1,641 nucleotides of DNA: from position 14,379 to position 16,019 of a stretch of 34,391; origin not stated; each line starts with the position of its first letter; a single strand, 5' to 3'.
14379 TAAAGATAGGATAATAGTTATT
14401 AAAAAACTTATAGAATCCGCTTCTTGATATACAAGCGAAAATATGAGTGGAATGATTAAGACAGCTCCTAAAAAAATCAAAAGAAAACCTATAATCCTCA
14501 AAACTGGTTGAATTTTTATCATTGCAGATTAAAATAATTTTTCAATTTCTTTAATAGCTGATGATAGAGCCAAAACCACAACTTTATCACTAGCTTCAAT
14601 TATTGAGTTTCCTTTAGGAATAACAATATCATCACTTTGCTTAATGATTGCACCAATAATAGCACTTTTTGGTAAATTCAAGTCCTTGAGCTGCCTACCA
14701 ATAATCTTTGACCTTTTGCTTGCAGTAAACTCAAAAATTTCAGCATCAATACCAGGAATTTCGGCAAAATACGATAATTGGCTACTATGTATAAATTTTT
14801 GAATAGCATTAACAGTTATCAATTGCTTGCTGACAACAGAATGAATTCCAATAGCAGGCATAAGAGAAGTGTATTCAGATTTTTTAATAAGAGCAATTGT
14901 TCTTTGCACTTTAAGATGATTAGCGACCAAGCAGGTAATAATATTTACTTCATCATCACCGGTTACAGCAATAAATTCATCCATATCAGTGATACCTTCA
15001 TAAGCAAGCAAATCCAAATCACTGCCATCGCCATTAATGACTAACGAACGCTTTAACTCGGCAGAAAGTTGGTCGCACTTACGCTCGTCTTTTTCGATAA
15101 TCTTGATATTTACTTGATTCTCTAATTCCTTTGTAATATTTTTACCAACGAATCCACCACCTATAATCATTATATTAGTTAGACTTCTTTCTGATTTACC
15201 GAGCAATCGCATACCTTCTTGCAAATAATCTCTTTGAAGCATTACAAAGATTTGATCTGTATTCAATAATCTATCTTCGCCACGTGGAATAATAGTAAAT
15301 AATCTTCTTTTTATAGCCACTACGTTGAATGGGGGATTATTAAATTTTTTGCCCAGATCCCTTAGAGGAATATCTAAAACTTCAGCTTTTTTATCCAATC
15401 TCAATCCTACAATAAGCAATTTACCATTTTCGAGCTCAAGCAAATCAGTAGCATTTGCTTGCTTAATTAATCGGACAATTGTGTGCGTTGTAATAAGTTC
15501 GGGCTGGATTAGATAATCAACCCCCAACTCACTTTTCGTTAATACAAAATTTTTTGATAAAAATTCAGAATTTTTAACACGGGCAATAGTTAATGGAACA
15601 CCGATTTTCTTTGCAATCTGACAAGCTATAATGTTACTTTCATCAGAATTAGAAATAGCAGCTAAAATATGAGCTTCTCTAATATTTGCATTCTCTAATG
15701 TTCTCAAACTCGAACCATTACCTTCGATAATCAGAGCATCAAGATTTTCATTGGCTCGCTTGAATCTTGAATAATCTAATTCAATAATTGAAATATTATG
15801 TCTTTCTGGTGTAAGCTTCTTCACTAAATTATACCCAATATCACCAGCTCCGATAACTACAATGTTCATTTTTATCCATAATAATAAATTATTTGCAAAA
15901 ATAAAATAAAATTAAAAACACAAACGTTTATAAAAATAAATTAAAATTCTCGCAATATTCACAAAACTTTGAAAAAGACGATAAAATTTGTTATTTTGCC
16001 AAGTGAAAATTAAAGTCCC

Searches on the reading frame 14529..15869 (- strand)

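Call 35: search_protein_families(library=pfam, proteins=[window:14529-15869:-], max_evalue=0.001)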
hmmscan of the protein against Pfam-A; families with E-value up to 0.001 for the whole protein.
window:14529-15869:- (446 aa): 6 families
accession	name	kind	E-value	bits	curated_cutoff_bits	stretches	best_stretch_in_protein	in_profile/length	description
PF02254.24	TrkA_N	-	1.6e-47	161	23.8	2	233-347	1-115/116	TrkA-N domain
PF02080.26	TrkA_C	-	1.5e-20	73.3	27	2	379-446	2-70/71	TrkA-C domain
PF13241.12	NAD_binding_7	-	4.4e-07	30.9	22.1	0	2-98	9-94/104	Putative NAD(P)-binding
PF03435.24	Sacchrp_dh_NADP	-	8e-07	29.9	25.1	0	233-274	1-45/129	Saccharopine dehydrogenase NADP binding domain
PF03807.23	F420_oxidored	-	3e-05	25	21.6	0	3-43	2-44/94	NADP oxidoreductase coenzyme F420-dependent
PF01488.26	Shikimate_DH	-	9.6e-05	22.9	24.3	0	2-46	14-59/138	Shikimate / quinate 5-dehydrogenase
